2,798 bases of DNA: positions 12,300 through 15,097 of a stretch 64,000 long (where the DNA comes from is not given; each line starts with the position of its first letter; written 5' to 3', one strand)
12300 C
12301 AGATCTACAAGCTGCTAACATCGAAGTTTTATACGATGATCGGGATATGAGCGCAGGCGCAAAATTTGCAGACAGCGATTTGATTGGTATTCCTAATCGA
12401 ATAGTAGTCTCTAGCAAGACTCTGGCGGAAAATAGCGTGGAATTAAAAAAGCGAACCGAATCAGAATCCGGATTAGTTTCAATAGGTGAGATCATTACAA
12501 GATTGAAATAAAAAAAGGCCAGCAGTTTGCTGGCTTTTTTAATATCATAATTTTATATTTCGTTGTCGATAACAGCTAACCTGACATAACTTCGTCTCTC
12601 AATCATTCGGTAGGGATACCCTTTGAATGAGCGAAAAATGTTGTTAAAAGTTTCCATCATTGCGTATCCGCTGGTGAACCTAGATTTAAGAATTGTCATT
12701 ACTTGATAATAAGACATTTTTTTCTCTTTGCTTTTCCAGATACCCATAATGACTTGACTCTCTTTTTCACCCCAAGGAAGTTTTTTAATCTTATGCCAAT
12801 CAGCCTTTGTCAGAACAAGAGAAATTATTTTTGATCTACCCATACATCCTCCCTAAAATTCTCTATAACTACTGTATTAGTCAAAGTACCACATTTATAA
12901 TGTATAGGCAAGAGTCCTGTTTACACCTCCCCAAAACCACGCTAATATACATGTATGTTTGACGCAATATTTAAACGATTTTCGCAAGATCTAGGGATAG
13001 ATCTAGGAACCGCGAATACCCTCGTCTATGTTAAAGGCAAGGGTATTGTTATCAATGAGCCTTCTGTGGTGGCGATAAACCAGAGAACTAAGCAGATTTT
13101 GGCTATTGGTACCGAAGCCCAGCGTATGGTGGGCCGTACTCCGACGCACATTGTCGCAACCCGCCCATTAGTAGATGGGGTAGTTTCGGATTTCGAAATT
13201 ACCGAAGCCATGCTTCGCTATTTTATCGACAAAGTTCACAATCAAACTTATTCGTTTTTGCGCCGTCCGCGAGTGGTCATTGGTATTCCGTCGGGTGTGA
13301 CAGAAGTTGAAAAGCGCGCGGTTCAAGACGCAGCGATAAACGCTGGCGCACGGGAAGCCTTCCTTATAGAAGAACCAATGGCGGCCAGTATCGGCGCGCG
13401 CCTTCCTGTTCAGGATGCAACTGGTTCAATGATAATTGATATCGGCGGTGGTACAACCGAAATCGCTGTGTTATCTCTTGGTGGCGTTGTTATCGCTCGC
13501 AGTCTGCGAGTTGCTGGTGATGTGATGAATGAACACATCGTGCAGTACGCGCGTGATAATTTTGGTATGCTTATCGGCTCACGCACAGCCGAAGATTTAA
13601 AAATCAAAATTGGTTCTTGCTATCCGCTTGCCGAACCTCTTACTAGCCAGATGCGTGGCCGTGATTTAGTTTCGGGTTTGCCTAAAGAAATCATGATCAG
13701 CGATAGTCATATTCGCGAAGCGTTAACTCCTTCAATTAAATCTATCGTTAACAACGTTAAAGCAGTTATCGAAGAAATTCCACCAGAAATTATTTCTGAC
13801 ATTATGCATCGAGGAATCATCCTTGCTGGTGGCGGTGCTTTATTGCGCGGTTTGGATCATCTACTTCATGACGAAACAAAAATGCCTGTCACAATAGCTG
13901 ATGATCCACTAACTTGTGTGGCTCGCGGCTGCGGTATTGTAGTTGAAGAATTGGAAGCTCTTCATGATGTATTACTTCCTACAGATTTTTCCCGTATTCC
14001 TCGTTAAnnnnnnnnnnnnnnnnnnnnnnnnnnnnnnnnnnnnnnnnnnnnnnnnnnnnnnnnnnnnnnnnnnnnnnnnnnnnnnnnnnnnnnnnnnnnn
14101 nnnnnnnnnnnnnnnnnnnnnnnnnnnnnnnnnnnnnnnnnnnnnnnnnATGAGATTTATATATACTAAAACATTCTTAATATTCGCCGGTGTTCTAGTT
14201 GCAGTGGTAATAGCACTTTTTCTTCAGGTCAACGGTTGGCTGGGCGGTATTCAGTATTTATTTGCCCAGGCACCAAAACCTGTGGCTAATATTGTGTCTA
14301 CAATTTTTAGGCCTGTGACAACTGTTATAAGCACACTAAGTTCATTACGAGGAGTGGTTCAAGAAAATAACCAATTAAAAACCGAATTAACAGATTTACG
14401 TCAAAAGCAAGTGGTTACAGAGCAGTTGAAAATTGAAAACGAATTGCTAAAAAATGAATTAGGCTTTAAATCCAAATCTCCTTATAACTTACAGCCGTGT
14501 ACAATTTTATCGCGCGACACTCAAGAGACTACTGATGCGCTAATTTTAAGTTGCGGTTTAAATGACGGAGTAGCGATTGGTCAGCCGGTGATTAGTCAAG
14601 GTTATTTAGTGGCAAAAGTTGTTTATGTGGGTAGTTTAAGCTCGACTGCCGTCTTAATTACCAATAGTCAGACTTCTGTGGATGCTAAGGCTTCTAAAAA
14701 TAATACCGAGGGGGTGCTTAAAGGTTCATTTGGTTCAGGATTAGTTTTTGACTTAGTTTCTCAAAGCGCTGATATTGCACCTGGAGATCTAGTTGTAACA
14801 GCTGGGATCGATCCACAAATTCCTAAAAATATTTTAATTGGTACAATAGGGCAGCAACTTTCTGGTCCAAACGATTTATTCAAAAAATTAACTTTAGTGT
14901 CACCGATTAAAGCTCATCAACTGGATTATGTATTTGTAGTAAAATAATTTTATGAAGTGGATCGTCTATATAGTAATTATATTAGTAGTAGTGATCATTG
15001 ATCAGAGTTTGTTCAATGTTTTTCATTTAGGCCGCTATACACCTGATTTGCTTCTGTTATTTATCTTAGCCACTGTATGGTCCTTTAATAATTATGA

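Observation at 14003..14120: Nested perfect palindromes in the mreB-mreC spacer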

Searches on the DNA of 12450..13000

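Call 92: search_rna_families(source=window, start=12450, end=13000, threshold=evalue, max_evalue=0.01)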
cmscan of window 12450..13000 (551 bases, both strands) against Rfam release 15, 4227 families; matches with E-value up to 0.01: 0.
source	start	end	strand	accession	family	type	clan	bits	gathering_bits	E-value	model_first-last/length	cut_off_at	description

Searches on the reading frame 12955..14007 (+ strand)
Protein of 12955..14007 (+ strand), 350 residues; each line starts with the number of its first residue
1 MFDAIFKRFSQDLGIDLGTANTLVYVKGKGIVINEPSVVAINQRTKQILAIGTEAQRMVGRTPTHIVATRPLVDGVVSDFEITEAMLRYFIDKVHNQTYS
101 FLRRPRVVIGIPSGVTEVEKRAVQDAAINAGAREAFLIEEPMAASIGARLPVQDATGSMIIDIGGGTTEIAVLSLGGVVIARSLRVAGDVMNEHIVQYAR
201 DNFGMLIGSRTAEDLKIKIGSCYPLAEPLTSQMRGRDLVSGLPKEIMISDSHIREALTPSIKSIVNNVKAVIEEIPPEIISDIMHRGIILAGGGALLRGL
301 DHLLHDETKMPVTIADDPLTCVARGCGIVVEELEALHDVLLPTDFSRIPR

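Call 40: search_protein_families(library=pfam, proteins=[window:12955-14007:+])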
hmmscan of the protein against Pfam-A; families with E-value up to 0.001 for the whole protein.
window:12955-14007:+ (350 aa): 6 families
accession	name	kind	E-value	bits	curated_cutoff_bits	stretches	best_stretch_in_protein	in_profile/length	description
PF06723.19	MreB_Mbl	-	7.3e-141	469.2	27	1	11-336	2-325/327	MreB/Mbl protein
PF14450.12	FtsA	-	5.5e-10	40.1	31.8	1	160-316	2-111/127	Cell division protein FtsA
PF00012.26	HSP70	-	3.5e-09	35.9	20.6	1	89-204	116-239/599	Hsp70 protein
PF11104.14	PilM_2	-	2.9e-07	30.2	27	0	286-316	276-306/340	Type IV pilus assembly protein PilM;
PF00022.25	Actin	-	1.1e-06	28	27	0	36-201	31-189/410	Actin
PF25216.1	Volactin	-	2.7e-06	27.6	35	1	40-327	50-318/321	Volactin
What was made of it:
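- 12955..14007 (+): mreB (context). Its TAA stop codon at 14005-14007 lies inside the outer left arm. Pfam MreB_Mbl, E = 7.3e-141 (call 40).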

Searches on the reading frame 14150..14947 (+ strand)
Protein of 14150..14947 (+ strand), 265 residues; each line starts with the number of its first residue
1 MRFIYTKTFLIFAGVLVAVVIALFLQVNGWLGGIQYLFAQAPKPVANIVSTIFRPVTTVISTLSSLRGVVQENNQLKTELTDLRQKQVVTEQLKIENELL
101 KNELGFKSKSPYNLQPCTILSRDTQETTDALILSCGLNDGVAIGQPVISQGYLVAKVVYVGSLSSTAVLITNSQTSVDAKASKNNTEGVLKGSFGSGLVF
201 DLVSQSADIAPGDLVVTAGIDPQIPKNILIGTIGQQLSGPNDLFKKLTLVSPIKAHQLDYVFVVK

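Call 17: find_encoding_contigs(protein=window:14150-14947:+, flank=10000, max_places=10)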
Protein window:14150-14947:+ (265 aa): no gene with exactly this product is on record in the collection.

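Call 18: find_homologous_proteins(query=window:14150-14947:+, max_evalue=1e-10)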
Query window:14150-14947:+ (265 aa): 326 proteins with E <= 1e-10 among 2045 candidates; the best 120 are listed.
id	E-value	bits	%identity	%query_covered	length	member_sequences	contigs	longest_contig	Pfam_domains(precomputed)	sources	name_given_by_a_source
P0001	1.1e-163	560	100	100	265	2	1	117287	PF04085.21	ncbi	-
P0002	1.2e-148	511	90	100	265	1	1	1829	PF04085.21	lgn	-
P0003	1.4e-139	481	86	100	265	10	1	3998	PF04085.21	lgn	-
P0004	2.5e-138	477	85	100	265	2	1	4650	PF04085.21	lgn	-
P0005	5.0e-132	457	79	100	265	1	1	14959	PF04085.21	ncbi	-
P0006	8.1e-130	450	77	100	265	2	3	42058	PF04085.21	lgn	-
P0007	4.7e-129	447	77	100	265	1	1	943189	PF04085.21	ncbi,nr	ncbi:rod shape-determining protein MreC [bacterium]|nr:MAG: rod shape-determining protein MreC [bact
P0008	4.6e-128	444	77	100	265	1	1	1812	PF04085.21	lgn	-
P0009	9.1e-126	436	74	100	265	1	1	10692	PF04085.21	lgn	-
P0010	2.3e-122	425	77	95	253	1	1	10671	PF04085.21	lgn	-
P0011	2.8e-120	418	74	100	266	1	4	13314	PF04085.21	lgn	-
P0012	5.7e-118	411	72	100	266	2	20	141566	PF04085.21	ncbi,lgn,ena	-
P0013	5.7e-117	407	69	100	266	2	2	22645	PF04085.21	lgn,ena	-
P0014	8.9e-113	394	68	100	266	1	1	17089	PF04085.21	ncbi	-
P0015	3.8e-112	392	66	100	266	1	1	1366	PF04085.21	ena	-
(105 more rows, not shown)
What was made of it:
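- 14150..14947 (+): mreC (context). Homologues in call 18.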

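Call 19: find_encoding_contigs(protein=P0001, flank=10000, max_places=3)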
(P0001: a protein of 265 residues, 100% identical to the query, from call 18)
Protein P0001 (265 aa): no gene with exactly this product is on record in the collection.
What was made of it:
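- Tried and rejected: Exact look-up of the window's own MreC: not on record (calls 17, 19).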

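Call 20: find_encoding_contigs(protein=P0003, flank=10000, max_places=3)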
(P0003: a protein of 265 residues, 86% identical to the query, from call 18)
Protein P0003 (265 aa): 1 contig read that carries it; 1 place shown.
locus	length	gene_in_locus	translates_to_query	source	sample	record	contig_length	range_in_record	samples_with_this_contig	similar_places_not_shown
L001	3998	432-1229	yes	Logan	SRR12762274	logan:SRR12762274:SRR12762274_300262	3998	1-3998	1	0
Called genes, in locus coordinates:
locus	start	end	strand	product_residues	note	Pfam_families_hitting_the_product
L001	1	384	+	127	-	?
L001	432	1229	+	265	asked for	PF04085:MreC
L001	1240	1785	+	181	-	-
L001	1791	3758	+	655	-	PF03717:PBP_dimer, PF00905:Transpeptidase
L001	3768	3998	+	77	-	?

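Call 21: find_encoding_contigs(protein=P0005, flank=10000, max_places=3)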
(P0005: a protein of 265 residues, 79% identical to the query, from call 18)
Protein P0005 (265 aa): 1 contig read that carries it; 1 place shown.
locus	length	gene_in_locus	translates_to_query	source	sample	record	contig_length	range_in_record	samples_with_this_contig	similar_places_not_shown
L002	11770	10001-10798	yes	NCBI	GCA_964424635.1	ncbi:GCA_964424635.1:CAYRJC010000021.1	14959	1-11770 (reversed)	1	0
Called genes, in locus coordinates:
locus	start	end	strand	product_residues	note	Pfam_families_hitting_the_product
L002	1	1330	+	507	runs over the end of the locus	PF02934:GatB_N, PF02637:GatB_Yqey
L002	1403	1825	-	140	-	-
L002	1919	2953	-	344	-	PF01745:IPT (weak), PF01715:IPPT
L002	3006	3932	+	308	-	PF13177:DNA_pol3_delta2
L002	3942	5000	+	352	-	PF14870:PSII_BNR (faint), PF15902:Sortilin-Vps10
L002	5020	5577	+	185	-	PF01765:RRF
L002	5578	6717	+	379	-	PF02163:Peptidase_M50, PF00595:PDZ (weak), PF13180:PDZ_2, PF17820:PDZ_6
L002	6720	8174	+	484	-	PF00587:tRNA-synt_2b, PF03129:HGTP_anticodon, PF09180:ProRS-C_1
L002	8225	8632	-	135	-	-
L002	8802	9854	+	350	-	PF06723:MreB_Mbl, PF00022:Actin (faint), PF25216:Volactin (faint), PF00012:HSP70, PF11104:PilM_2 (faint), PF14450:FtsA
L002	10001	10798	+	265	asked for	PF04085:MreC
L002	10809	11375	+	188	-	-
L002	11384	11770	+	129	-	?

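Call 22: find_encoding_contigs(protein=P0007, flank=10000, max_places=3)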
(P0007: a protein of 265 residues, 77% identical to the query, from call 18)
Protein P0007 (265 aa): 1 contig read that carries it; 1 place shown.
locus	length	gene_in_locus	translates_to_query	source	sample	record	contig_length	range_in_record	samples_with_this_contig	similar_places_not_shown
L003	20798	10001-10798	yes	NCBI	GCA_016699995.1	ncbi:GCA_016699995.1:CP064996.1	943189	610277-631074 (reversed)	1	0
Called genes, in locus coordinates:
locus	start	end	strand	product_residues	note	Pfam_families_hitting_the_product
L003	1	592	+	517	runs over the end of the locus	PF02934:GatB_N, PF02637:GatB_Yqey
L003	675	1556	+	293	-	PF00892:EamA, PF10639:TMEM234 (faint), PF00892:EamA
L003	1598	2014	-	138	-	-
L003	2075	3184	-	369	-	PF01745:IPT (weak), PF01715:IPPT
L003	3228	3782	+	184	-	PF13473:Cupredoxin_1 (weak)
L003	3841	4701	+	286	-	PF13177:DNA_pol3_delta2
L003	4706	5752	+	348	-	PF25852:DUF6242_C (faint), PF14870:PSII_BNR (faint), PF02012:BNR (faint), PF15902:Sortilin-Vps10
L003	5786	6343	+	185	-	PF01765:RRF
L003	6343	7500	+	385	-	PF02163:Peptidase_M50, PF00595:PDZ (weak), PF13180:PDZ_2, PF17820:PDZ_6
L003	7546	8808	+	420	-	PF00587:tRNA-synt_2b, PF03129:HGTP_anticodon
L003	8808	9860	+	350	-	PF06723:MreB_Mbl, PF00022:Actin (faint), PF25216:Volactin (faint), PF00012:HSP70, PF11104:PilM_2 (faint), PF14450:FtsA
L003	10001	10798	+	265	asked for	PF04085:MreC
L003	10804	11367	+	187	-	-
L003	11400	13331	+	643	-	PF03717:PBP_dimer, PF00905:Transpeptidase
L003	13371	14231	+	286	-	PF00763:THF_DHG_CYH, PF02882:THF_DHG_CYH_C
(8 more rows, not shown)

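Call 28: find_related_loci(query=A2, collection=genome_contigs, flank=10000)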
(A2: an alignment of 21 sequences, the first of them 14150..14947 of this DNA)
Query A2 (265 aa) in genome_contigs; peptide patterns used: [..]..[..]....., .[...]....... (x = any residue, [..] = any of these).
132 stretches matched a pattern; 50 encode a relative of the query (tblastn E <= 1e-3); 50 distinct loci.
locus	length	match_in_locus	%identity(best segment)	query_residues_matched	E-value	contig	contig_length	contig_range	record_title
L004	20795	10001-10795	87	1-265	1e-152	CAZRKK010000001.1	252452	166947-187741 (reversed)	MAG TPA_asm: uncultured Candidatus Saccharibacteria bacterium isolate SRP170004_co1_269 genome assembly, contig: NODE_46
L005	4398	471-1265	86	1-265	6e-154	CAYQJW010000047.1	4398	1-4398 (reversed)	MAG TPA_asm: uncultured Candidatus Saccharibacteria bacterium isolate SRP286056_co1_433 genome assembly, contig: NODE_30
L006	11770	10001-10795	79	1-265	2e-140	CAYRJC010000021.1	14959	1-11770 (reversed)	MAG TPA_asm: uncultured Candidatus Saccharibacteria bacterium isolate SRP189682_co2_359 genome assembly, contig: NODE_66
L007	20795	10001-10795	64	1-265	2e-115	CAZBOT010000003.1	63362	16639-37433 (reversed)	MAG TPA_asm: uncultured Candidatus Saccharibacteria bacterium isolate SRP329715_co1_191 genome assembly, contig: NODE_51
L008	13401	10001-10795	62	1-265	4e-113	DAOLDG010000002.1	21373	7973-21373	MAG TPA_asm: Candidatus Doudnabacteria bacterium isolate AMR_MDS_0148 NODE_442_length_21373_cov_4.243832, whole genome s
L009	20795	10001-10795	62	1-265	6e-111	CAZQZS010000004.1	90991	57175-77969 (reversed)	MAG TPA_asm: uncultured Candidatus Saccharibacteria bacterium isolate binchicken_co179_18 genome assembly, contig: NODE_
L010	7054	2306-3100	65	1-265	3e-110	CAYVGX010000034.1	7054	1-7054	MAG TPA_asm: uncultured Candidatus Saccharibacteria bacterium isolate SRP135725_co1_95 genome assembly, contig: NODE_158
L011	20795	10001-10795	60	1-265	1e-108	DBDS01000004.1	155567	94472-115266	MAG TPA_asm: Patescibacteria group bacterium UBA926 UBA926_contig_307, whole genome shotgun sequence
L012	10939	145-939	60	1-265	1e-106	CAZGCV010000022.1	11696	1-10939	MAG TPA_asm: uncultured Candidatus Saccharibacteria bacterium isolate SRP344714_co1_292 genome assembly, contig: NODE_10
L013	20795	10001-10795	60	1-265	2e-104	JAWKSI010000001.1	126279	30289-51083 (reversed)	MAG: Candidatus Doudnabacteria bacterium isolate ABC2.18 ABC2.18.fa-1, whole genome shotgun sequence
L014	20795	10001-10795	57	1-265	5e-103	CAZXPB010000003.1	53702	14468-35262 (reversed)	MAG TPA_asm: uncultured Candidatus Saccharibacteria bacterium isolate SRP278252_co1_286 genome assembly, contig: NODE_80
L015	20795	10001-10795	58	1-265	5e-102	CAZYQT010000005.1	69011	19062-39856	MAG TPA_asm: uncultured Candidatus Saccharibacteria bacterium isolate SRP192515_co1_368 genome assembly, contig: NODE_23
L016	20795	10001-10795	57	1-265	2e-101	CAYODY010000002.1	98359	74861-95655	MAG TPA_asm: uncultured Candidatus Saccharibacteria bacterium isolate SRP286056_co2_146 genome assembly, contig: NODE_20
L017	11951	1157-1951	57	1-265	7e-101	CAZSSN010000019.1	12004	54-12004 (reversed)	MAG TPA_asm: uncultured Candidatus Saccharibacteria bacterium isolate SRP286056_co3_12 genome assembly, contig: NODE_604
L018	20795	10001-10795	58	1-265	1e-100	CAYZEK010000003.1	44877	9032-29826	MAG TPA_asm: uncultured Candidatus Saccharibacteria bacterium isolate binchicken_co245_329 genome assembly, contig: NODE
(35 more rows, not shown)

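Call 40: search_protein_families(library=pfam, proteins=[window:14150-14947:+])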
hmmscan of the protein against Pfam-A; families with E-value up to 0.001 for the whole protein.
window:14150-14947:+ (265 aa): 1 family
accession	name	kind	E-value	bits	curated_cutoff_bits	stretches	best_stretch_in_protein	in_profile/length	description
PF04085.20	MreC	-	2.6e-27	95.8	28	1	119-265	1-147/147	Rod shape-determining protein MreC, barrel core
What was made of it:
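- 14150..14947 (+): Pfam MreC, E = 2.6e-27 (call 40).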

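Call 69: find_encoding_contigs(protein=P0002, flank=10000, max_places=3)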
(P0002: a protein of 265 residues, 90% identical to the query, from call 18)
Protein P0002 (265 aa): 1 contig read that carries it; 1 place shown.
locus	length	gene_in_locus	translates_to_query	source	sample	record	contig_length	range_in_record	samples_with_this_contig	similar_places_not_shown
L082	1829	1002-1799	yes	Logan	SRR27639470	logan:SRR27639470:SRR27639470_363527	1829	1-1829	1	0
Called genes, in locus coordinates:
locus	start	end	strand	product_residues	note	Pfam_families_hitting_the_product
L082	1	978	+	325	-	?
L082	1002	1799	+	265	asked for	PF04085:MreC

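Call 70: find_encoding_contigs(protein=P0006, flank=10000, max_places=3)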
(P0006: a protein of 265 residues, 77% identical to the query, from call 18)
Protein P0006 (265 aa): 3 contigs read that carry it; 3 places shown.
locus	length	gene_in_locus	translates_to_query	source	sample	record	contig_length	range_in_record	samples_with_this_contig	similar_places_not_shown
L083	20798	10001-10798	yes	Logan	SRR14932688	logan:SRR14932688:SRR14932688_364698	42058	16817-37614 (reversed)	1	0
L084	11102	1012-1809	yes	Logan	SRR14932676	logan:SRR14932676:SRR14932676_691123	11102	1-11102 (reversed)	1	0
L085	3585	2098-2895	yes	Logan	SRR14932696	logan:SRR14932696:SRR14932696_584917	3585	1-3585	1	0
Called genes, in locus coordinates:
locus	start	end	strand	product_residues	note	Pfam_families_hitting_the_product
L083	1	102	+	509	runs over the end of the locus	PF02934:GatB_N, PF02637:GatB_Yqey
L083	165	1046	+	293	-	PF00892:EamA, PF10639:TMEM234 (faint), PF00892:EamA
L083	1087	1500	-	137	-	-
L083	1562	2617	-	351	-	PF01745:IPT (weak), PF01715:IPPT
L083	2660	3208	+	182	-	PF13473:Cupredoxin_1 (weak)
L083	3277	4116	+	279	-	PF13177:DNA_pol3_delta2 (weak), PF00004:AAA (weak), PF13177:DNA_pol3_delta2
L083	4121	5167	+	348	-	PF14870:PSII_BNR (faint), PF02012:BNR (faint), PF15902:Sortilin-Vps10, PF25852:DUF6242_C (weak), PF15902:Sortilin-Vps10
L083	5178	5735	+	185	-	PF01765:RRF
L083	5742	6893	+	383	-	PF02163:Peptidase_M50, PF00595:PDZ (faint), PF13180:PDZ_2, PF17820:PDZ_6 (weak)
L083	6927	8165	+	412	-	PF00587:tRNA-synt_2b, PF03129:HGTP_anticodon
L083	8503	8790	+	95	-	-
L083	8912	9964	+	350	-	PF06723:MreB_Mbl, PF00022:Actin (faint), PF25216:Volactin (weak), PF00012:HSP70, PF11104:PilM_2 (faint), PF14450:FtsA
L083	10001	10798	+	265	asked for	PF04085:MreC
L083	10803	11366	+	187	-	-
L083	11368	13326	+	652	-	PF03717:PBP_dimer, PF00905:Transpeptidase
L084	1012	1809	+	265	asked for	PF04085:MreC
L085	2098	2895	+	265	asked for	PF04085:MreC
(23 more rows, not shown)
